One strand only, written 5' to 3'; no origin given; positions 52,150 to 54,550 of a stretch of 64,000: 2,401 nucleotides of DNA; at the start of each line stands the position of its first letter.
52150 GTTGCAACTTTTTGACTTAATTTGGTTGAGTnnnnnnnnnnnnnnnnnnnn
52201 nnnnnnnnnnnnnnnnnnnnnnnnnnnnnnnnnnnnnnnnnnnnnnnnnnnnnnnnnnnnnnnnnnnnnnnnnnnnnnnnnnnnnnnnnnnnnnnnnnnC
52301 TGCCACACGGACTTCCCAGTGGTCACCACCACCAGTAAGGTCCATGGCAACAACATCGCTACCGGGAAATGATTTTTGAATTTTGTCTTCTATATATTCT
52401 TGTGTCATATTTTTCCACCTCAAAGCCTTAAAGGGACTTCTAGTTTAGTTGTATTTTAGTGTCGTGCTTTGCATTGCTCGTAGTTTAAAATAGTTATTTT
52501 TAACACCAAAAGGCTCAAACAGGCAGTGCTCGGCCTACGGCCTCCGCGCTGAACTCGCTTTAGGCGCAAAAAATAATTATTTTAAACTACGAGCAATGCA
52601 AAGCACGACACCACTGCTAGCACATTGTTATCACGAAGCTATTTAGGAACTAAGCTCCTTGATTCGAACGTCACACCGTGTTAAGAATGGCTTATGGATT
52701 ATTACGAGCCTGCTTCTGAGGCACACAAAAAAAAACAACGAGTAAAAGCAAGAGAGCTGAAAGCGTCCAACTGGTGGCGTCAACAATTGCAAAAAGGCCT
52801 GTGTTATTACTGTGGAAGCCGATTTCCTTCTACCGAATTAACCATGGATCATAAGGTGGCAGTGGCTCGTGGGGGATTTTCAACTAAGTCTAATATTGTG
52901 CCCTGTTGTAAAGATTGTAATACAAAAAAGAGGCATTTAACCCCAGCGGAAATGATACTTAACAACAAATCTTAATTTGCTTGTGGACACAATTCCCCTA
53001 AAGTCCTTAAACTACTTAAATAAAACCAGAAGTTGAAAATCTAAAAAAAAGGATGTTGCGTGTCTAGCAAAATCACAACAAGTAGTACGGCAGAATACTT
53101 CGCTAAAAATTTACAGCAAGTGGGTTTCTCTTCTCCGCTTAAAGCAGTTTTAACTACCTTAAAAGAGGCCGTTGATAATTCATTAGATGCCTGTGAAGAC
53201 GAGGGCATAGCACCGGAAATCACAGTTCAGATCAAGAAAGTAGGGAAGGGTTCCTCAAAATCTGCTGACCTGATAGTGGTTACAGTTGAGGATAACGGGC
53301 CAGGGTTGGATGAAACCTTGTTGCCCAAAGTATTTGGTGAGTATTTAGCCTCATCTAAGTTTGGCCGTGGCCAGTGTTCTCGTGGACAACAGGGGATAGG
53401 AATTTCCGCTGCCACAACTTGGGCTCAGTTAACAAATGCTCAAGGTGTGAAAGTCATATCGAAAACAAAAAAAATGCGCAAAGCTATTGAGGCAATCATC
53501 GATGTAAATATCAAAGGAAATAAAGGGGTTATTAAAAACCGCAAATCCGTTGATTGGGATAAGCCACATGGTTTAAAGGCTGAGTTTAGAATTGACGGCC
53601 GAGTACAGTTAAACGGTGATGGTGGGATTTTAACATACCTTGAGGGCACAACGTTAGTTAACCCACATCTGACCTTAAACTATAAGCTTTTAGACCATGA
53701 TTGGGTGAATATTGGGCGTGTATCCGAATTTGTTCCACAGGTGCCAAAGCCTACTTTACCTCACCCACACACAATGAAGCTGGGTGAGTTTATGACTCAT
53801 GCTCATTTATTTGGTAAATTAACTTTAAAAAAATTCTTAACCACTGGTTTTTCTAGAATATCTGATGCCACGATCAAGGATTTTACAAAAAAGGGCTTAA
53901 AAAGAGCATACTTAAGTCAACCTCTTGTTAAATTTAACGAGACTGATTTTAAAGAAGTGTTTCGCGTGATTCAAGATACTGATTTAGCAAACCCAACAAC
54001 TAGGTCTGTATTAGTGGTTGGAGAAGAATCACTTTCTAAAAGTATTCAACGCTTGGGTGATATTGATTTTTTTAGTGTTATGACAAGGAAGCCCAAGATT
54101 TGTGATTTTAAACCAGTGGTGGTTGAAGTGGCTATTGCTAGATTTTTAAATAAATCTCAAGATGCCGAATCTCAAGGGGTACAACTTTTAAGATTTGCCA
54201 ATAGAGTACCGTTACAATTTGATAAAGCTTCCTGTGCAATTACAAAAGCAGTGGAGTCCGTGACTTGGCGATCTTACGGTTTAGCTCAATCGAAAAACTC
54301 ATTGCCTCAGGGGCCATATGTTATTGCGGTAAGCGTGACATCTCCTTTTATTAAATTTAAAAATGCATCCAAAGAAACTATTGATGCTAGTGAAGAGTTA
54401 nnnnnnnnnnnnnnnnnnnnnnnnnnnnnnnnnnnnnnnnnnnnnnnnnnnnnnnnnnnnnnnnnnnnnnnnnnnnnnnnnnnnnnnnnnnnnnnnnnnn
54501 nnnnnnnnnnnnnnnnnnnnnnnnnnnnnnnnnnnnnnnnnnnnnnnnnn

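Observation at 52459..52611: Second, inverted copy of the hairpin-capped core upstream of bolA-grxD; its substitution pattern is compatible with RNA structure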

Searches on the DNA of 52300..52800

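Call 9: search_rna_families(source=window, start=52300, end=52800, threshold=evalue, max_evalue=10, show_alignments=3)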
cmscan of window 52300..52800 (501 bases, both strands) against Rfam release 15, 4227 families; matches with E-value up to 10: 10.
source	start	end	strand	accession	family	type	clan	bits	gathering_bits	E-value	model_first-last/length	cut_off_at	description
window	52457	52611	-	RF04127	MIR8007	Gene; miRNA;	-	61.5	195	4.5e-11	1-226/226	no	MIR8007 microRNA precursor family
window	52459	52613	+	RF04127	MIR8007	Gene; miRNA;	-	58.1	195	2.8e-10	1-226/226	no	MIR8007 microRNA precursor family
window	52454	52617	+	RF04097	MIR2630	Gene; miRNA;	-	43.7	144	2e-07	1-229/229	no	MIR2630 microRNA precursor family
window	52458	52612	+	RF04205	MIR2606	Gene; miRNA;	-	37.6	139.7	0.0004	1-165/165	no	MIR2606 microRNA precursor family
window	52469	52603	-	RF03259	MIR1514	Gene; miRNA;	-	29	90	0.0031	1-110/110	no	MIR1514 microRNA precursor family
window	52444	52628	-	RF04088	MIR812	Gene; miRNA;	-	26.9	80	0.46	1-205/205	no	MIR812 microRNA precursor family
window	52476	52593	-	RF04150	MIR2655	Gene; miRNA;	-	20.7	122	0.61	1-267/267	no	MIR2655 microRNA precursor family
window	52477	52594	+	RF04150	MIR2655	Gene; miRNA;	-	17.3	122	2.6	1-267/267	no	MIR2655 microRNA precursor family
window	52488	52582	-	RF03436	mir-759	Gene; miRNA;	-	16.1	100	6.7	1-89/89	no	mir-759 microRNA precursor family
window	52540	52565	+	RF00194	Rubella_3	Cis-reg;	-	13.5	35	6.4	34-59/68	no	Rubella virus 3' cis-acting element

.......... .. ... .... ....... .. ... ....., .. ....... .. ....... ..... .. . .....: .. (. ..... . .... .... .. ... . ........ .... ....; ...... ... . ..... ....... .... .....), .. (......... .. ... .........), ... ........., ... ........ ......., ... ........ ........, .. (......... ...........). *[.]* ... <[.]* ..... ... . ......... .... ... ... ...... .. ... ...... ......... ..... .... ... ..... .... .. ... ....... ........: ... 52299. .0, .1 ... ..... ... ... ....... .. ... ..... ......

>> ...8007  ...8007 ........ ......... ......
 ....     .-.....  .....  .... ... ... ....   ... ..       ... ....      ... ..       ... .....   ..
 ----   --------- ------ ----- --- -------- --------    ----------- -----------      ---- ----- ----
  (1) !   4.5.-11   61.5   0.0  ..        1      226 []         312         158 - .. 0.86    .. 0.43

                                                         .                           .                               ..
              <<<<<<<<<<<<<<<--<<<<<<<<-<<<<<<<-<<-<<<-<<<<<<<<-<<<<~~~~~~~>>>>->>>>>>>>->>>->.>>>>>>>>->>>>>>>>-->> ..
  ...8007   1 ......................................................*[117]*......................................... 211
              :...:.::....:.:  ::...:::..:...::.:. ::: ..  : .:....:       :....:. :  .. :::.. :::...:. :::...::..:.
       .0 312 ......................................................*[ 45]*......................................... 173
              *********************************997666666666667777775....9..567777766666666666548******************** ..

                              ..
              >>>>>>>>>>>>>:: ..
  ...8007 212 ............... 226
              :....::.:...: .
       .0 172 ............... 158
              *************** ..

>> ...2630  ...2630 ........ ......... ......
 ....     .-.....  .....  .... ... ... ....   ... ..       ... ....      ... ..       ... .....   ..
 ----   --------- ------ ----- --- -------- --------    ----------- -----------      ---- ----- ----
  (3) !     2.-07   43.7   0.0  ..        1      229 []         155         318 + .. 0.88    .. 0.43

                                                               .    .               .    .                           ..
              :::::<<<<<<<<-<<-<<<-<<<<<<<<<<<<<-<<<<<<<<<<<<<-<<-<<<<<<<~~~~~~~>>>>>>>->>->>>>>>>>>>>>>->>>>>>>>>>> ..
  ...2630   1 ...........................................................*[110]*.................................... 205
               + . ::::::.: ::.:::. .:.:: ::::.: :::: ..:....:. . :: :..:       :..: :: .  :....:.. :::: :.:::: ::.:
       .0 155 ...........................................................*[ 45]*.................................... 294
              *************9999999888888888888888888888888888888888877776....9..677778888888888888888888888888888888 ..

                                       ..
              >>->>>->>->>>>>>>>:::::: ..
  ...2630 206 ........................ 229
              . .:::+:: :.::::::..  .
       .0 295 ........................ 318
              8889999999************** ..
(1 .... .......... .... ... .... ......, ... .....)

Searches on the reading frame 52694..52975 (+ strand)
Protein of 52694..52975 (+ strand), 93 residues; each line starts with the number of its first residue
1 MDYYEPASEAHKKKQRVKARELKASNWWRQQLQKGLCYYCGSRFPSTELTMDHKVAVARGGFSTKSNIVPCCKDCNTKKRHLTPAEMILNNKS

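Call 22: find_encoding_contigs(protein=window:52694-52975:+, flank=4000, max_places=10)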
Protein window:52694-52975:+ (93 aa): 7 contigs read that carry it; 7 places shown.
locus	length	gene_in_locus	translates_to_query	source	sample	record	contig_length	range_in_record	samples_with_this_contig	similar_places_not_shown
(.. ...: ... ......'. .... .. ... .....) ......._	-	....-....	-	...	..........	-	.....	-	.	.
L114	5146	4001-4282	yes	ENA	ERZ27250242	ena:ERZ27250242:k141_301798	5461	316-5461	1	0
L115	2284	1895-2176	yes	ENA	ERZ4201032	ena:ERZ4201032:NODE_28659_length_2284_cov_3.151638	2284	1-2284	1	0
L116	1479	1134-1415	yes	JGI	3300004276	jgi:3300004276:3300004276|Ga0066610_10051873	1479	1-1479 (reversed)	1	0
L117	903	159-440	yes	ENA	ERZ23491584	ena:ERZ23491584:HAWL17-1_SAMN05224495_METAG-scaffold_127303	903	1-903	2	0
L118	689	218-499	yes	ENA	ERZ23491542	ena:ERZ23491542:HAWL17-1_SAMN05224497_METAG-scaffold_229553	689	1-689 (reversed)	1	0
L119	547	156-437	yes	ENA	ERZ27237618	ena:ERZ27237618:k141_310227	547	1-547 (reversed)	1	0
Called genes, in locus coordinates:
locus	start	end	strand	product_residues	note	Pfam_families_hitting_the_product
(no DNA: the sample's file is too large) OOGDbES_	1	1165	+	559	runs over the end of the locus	-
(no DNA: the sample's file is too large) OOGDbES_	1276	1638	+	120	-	-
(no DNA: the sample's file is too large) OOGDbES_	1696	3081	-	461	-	-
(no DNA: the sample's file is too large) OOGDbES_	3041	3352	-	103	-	PF00462:Glutaredoxin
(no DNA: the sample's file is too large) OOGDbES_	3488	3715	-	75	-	PF01722:BolA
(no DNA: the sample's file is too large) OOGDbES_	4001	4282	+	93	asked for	PF01844:HNH, PF14279:HNH_5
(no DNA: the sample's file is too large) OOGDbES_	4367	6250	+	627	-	PF02518:HATPase_c, PF13589:HATPase_c_3 (weak), PF09239:Topo-VIb_trans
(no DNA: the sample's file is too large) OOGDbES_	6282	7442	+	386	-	PF04406:TP6A_N, PF21180:TOP6A-Spo11_Toprim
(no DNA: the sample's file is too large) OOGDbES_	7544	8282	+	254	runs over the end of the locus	PF14394:DUF4423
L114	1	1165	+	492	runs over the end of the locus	?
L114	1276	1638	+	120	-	-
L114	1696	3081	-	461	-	-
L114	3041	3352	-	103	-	PF00462:Glutaredoxin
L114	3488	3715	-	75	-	PF01722:BolA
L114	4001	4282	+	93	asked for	PF01844:HNH, PF14279:HNH_5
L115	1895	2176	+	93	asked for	PF01844:HNH, PF14279:HNH_5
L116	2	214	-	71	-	?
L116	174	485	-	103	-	PF00462:Glutaredoxin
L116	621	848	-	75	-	PF01722:BolA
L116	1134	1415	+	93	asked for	PF01844:HNH, PF14279:HNH_5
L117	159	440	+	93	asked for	PF01844:HNH, PF14279:HNH_5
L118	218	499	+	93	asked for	PF01844:HNH, PF14279:HNH_5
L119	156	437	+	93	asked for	PF01844:HNH, PF14279:HNH_5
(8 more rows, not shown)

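Call 28: find_homologous_proteins(query=window:52694-52972:+, max_evalue=1e-20)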
Query window:52694-52972:+ (93 aa): 15 proteins with E <= 1e-20 among 17 candidates.
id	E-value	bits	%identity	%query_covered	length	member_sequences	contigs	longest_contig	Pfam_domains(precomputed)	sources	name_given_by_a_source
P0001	7.0e-59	214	100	100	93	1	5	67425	PF01844.30,PF14279.13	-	-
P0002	6.1e-42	160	73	100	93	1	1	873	PF01844.30,PF14279.13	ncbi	-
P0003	1.2e-40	155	74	97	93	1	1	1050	PF01844.30,PF14279.13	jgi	jgi:5-methylcytosine-specific restriction protein A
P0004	2.2e-35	139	66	98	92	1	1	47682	PF01844.30,PF14279.13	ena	-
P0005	2.6e-33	132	66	94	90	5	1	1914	PF01844.30,PF14279.13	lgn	-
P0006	3.7e-33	132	65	95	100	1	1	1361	PF01844.30,PF14279.13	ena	-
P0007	1.0e-32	130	64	96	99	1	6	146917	PF01844.30,PF14279.13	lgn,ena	-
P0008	2.3e-31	126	64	95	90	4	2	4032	PF01844.30,PF14279.13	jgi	-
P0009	1.1e-30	124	61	90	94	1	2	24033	PF01844.30,PF14279.13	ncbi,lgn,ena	-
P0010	5.5e-30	121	60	95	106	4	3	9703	PF13395.13,PF01844.30,PF14279.13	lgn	-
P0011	1.4e-27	114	60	91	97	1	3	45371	PF13395.13,PF01844.30,PF14279.13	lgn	-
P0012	2.3e-27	113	58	99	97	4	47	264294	PF01844.30,PF14279.13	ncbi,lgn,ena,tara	tara:strand:+ start:328 stop:621 length:294 start_codon:yes stop_codon:yes gene_type:complete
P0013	1.9e-25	107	54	91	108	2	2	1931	PF13395.13,PF01844.30,PF14279.13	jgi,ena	-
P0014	7.0e-25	105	56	86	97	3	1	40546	PF01844.30,PF14279.13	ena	-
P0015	4.7e-23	99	47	95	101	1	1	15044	PF01844.30,PF14279.13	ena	-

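Call 29: find_encoding_contigs(protein=P0003, flank=10000, max_places=3)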
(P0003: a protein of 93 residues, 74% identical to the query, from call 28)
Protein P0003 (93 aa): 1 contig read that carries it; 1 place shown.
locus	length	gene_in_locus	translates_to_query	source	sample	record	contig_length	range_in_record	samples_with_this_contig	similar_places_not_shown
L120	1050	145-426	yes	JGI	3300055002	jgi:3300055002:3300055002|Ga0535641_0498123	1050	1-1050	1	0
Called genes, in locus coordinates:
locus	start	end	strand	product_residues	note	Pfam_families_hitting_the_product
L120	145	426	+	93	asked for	PF01844:HNH, PF14279:HNH_5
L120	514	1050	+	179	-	?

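Call 30: find_encoding_contigs(protein=P0002, flank=10000, max_places=3)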
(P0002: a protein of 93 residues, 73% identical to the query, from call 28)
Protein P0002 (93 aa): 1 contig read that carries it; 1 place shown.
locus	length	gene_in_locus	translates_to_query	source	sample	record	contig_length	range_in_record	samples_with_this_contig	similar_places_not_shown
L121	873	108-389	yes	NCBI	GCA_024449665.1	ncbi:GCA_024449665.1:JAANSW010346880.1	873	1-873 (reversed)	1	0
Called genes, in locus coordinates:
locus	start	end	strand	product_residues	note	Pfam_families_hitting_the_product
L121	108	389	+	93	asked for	PF01844:HNH, PF14279:HNH_5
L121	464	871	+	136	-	?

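Call 31: find_encoding_contigs(protein=P0004, flank=10000, max_places=3)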
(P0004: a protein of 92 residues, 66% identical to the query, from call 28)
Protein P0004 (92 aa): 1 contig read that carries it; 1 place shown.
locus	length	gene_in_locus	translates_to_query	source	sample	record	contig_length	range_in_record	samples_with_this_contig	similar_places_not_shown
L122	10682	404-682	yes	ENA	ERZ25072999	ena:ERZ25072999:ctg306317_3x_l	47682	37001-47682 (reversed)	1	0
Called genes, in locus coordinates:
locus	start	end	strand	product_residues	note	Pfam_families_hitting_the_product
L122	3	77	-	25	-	?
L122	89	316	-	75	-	PF01722:BolA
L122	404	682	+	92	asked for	PF01844:HNH, PF14279:HNH_5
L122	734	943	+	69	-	-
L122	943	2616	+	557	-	PF13589:HATPase_c_3 (weak), PF09239:Topo-VIb_trans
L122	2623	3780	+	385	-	PF04406:TP6A_N, PF21180:TOP6A-Spo11_Toprim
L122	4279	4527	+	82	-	-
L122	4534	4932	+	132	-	PF02661:Fic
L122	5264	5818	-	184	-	PF13505:OMP_b-brl (faint)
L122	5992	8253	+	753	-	PF00330:Aconitase, PF00694:Aconitase_C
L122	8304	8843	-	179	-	PF06445:GyrI-like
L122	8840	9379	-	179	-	-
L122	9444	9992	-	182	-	PF00578:AhpC-TSA, PF08534:Redoxin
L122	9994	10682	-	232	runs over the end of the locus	PF03099:BPL_LplA_LipB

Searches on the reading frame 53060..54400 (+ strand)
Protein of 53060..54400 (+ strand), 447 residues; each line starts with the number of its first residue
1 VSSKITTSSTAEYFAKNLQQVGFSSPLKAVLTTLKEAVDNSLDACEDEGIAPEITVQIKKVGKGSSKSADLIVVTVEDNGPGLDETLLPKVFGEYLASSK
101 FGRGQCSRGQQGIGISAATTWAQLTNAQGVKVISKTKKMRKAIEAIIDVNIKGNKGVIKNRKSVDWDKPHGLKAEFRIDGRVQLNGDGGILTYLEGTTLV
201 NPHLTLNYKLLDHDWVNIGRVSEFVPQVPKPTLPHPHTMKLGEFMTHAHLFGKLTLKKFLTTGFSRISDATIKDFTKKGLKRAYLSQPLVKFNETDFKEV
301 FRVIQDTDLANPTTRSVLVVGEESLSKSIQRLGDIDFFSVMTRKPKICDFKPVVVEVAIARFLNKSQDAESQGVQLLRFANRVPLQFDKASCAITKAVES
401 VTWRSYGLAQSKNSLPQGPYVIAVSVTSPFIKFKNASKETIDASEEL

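Call 12: find_related_loci(query=window:53060-54400:+, collection=genome_contigs, flank=6000)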
Query window:53060-54400:+ (447 aa) in genome_contigs; peptide patterns used: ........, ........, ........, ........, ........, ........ (x = any residue, [..] = any of these).
599 stretches matched a pattern (row limit reached: there are more); 500 encode a relative of the query (tblastn E <= 1e-3); the best 80 are kept; 80 distinct loci.
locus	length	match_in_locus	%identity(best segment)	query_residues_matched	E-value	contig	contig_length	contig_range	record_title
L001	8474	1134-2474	77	1-447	0e+0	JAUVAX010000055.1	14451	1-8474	MAG: Pseudobdellovibrionaceae bacterium isolate CSMAG_230 CSMAG_230_k127_6252810_length_14451_cov_8.9939, whole genome s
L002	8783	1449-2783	75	3-447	0e+0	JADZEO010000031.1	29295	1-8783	MAG: Bdellovibrionales bacterium isolate SJ826 c_000000218077, whole genome shotgun sequence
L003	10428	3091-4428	76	1-447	0e+0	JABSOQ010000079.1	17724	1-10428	MAG: Bdellovibrionales bacterium isolate DT_12 DT-Bdellovibrionales-2_scaffold_80, whole genome shotgun sequence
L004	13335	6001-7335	75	3-447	0e+0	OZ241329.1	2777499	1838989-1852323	MAG: Bdellovibrionales bacterium isolate ad6769e0-2d78-40f0-a30c-cd23f24ca754 genome assembly, chromosome: 1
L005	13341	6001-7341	77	1-447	0e+0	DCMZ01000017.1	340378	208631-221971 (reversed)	MAG TPA_asm: Bdellovibrionaceae bacterium UBA1609 UBA1609_contig_2660, whole genome shotgun sequence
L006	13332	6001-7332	75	4-447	0e+0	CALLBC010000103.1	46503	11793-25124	MAG: uncultured Bdellovibrionales bacterium isolate L4_Bin_Bin_62_1 genome assembly, contig: c_000001852784, whole genom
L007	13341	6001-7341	74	1-447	0e+0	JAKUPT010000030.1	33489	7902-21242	MAG: Bdellovibrionales bacterium isolate ALOHA_A2.5_10 A2.5-Bdellovibrionales-1_30, whole genome shotgun sequence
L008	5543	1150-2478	79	3-447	0e+0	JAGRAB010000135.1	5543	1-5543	MAG: Bdellovibrionales bacterium isolate HKST-UBA07 2012-05-30_1_(paired)_contig_181398, whole genome shotgun sequence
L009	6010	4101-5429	76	3-447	0e+0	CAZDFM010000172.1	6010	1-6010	MAG TPA_asm: uncultured Pseudobdellovibrionaceae bacterium isolate SRP329715_co2_126 genome assembly, contig: NODE_22688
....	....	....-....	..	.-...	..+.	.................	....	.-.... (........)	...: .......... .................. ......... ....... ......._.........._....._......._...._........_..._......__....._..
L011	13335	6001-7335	75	3-447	0e+0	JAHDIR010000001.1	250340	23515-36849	MAG: Bdellovibrionales bacterium isolate MAG-98 RZ_88, whole genome shotgun sequence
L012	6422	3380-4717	77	1-447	0e+0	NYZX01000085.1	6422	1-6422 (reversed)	MAG: Bdellovibrionaceae bacterium isolate ARS45 81547, whole genome shotgun sequence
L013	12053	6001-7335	75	1-447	0e+0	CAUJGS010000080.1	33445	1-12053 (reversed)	MAG: Bdellovibrionota bacterium isolate KLAP46 genome assembly, contig: KLAP46_710944, whole genome shotgun sequence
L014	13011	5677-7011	74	1-447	0e+0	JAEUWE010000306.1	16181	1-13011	MAG: Bdellovibrionaceae bacterium isolate new MAG-399 k141_4216759, whole genome shotgun sequence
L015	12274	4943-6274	75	4-447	0e+0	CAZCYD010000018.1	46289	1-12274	MAG TPA_asm: uncultured Pseudobdellovibrionaceae bacterium isolate binchicken_co350_57 genome assembly, contig: NODE_116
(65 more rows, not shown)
